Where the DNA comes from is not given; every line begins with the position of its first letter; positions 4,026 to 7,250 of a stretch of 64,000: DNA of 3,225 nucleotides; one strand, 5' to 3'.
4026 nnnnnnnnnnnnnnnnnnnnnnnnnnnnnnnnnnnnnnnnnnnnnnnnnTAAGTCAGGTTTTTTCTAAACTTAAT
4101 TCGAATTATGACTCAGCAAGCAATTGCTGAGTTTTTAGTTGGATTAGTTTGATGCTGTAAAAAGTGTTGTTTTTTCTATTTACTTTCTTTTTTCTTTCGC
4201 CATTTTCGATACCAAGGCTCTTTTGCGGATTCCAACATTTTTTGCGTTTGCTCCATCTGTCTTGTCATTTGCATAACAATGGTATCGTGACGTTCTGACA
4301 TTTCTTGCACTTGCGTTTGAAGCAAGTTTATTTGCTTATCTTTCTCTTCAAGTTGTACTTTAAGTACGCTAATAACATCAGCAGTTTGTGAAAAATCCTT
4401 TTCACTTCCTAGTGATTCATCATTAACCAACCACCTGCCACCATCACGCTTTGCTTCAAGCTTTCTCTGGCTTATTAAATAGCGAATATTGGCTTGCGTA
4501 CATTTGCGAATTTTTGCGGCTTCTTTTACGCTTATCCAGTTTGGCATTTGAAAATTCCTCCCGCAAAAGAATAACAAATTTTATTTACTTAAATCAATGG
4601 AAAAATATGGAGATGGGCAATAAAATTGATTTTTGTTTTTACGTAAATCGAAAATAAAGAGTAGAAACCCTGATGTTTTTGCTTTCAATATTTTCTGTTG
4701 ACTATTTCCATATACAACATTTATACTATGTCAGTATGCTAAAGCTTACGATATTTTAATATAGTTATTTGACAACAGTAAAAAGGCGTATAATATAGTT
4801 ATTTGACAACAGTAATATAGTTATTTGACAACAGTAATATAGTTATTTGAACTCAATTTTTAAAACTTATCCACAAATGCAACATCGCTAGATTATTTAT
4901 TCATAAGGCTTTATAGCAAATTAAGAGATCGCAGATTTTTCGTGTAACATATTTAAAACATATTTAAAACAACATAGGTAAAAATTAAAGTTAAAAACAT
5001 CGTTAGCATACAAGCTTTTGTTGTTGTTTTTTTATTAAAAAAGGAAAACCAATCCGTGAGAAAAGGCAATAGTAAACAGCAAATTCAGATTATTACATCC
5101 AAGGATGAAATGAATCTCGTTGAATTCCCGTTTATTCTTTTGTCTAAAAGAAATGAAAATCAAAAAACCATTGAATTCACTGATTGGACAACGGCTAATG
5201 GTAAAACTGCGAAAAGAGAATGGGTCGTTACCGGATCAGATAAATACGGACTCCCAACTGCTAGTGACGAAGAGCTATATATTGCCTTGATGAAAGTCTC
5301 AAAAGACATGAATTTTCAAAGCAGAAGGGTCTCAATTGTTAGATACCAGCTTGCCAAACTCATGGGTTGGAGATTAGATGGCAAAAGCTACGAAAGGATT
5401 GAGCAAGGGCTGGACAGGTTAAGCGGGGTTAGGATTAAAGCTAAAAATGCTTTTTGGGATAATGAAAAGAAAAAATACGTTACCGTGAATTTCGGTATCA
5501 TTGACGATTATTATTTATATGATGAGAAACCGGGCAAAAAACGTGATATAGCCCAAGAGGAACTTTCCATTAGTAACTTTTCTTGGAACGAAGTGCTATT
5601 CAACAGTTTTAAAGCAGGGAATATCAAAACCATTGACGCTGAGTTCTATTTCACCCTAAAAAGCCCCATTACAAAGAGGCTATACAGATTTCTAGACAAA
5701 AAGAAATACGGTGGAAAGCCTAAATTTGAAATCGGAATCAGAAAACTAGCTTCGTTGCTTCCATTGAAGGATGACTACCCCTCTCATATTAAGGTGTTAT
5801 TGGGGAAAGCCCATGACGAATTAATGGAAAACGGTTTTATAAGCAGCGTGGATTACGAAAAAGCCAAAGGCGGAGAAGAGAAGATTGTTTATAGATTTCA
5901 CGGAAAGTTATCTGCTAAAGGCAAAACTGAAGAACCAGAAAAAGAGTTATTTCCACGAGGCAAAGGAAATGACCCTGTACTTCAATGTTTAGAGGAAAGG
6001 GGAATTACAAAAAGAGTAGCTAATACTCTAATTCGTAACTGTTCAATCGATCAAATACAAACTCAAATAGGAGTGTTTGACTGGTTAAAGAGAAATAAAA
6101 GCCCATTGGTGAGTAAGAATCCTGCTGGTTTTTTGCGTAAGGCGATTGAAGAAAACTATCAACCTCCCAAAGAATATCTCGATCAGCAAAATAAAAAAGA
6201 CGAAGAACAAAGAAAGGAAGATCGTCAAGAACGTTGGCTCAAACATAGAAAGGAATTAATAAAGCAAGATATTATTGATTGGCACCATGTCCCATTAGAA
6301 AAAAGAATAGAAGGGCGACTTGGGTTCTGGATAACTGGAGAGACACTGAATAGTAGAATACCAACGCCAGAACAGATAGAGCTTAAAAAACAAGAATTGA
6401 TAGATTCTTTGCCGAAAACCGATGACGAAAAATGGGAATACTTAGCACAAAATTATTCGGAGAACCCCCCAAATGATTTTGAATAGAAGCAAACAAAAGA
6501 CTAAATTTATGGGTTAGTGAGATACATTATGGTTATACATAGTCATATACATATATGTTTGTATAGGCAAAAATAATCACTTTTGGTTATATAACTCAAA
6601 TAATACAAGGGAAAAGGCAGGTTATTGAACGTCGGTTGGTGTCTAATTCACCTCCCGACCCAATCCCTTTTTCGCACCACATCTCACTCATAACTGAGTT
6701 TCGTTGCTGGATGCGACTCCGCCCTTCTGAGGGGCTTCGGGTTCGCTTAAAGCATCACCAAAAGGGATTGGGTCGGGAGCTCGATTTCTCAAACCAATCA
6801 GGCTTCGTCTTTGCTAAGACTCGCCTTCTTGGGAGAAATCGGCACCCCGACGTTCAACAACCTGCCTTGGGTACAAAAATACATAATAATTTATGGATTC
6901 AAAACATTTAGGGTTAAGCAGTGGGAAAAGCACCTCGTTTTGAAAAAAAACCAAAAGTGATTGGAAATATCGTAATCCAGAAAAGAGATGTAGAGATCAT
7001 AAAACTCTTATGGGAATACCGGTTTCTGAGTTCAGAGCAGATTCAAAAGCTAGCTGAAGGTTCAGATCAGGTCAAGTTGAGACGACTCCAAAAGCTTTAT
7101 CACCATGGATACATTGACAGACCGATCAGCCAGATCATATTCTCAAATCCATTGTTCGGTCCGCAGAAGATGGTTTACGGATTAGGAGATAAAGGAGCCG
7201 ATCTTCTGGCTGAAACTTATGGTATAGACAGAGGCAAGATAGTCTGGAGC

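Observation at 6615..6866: About 250-nt GC-rich element with nested long-range inverted repeats and UUCG-type loops between rep and the replication-relaxation gene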

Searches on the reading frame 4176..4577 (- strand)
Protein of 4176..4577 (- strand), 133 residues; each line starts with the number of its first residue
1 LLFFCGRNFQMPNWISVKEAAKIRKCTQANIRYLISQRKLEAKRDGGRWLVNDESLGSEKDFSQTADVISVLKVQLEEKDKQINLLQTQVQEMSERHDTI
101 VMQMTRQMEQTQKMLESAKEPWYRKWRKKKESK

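Call 8: search_protein_families(library=pfam, proteins=[window:4176-4577:-], max_evalue=0.01)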
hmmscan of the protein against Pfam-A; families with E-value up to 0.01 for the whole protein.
window:4176-4577:- (133 aa): 1 family
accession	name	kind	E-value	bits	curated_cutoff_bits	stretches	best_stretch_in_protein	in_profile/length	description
PF12728.13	HTH_17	-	3.1e-05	24.6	27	1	14-55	1-42/51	Helix-turn-helix domain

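Call 71: search_protein_families(library=ncbifam, proteins=[window:4176-4577:-], max_evalue=0.01)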
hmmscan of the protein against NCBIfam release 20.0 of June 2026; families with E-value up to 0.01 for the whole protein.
window:4176-4577:- (133 aa): 2 families
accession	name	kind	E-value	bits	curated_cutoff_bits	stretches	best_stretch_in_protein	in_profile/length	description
TIGR01764.1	excise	domain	3.8e-05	24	28.8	1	14-55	1-42/49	excisionase family DNA-binding protein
NF052320.1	Cbp1_fam_LP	subfamily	0.0057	16.2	90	1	58-119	114-189/286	Cbp1 family collagen-binding glycoprotein adhesin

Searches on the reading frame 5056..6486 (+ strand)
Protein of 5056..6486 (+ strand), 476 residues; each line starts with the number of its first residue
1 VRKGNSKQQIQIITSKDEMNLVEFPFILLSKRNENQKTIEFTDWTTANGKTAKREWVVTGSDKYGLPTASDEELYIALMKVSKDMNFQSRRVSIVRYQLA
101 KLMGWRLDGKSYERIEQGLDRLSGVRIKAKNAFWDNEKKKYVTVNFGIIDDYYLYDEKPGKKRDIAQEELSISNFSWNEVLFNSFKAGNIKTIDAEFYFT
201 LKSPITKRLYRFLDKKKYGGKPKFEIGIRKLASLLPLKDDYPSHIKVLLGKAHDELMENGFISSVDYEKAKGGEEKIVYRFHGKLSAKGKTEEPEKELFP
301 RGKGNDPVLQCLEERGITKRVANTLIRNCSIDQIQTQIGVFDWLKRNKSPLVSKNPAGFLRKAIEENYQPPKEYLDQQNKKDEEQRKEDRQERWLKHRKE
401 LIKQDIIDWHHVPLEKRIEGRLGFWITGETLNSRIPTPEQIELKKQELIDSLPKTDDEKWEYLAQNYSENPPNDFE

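Call 8: search_protein_families(library=pfam, proteins=[window:5056-6486:+], max_evalue=0.01)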
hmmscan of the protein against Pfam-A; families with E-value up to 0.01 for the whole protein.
window:5056-6486:+ (476 aa): 2 families
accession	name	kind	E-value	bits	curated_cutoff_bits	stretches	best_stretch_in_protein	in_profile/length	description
PF10134.15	RPA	-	2.3e-21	76.8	27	1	16-232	1-198/228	Replication initiator protein A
PF01051.27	Rep3_N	-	0.0026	18.6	22.4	0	74-213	23-140/141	Initiator Replication protein, WH1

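Call 71: search_protein_families(library=ncbifam, proteins=[window:5056-6486:+], max_evalue=0.01)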
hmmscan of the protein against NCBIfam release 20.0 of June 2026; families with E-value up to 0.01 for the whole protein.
window:5056-6486:+ (476 aa): 0 families

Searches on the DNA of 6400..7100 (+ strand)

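Call 5: search_rna_families(source=window, start=6400, end=7100, threshold=evalue, max_evalue=10, show_alignments=3)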
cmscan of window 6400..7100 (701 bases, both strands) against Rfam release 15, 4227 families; matches with E-value up to 10: 1.
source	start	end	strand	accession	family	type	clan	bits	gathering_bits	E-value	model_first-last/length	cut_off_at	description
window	6535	6584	+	RF02931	Bacilli-1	Gene; sRNA;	-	17.7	55.6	0.29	1-65/65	no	Bacilli-1 RNA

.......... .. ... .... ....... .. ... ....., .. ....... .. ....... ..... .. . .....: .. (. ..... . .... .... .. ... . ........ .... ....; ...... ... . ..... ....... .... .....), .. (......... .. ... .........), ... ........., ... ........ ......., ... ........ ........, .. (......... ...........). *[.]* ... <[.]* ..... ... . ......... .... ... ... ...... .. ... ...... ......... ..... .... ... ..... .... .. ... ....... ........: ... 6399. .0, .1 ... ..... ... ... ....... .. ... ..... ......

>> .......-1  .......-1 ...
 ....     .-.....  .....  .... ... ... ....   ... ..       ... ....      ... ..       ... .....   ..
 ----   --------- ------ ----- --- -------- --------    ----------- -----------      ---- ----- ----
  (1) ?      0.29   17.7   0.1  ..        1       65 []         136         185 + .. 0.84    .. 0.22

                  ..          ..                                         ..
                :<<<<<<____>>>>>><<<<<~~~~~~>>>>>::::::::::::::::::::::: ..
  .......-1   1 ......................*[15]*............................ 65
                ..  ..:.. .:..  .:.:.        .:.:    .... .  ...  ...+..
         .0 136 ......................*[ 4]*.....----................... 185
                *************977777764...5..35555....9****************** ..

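Call 39: search_dna_similar(query=window:6600-6880:+, collection=plasmids, mode=distant, max_evalue=0.01)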
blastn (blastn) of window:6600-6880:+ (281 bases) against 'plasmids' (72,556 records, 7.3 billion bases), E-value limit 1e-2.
No match.

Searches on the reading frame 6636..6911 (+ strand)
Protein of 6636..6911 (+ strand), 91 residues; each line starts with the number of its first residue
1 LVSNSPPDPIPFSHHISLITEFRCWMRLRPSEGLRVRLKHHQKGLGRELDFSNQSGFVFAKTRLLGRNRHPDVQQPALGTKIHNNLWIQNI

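Call 8: search_protein_families(library=pfam, proteins=[window:6636-6911:+], max_evalue=0.01)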
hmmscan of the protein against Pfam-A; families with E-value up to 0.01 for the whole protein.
window:6636-6911:+ (91 aa): 0 families
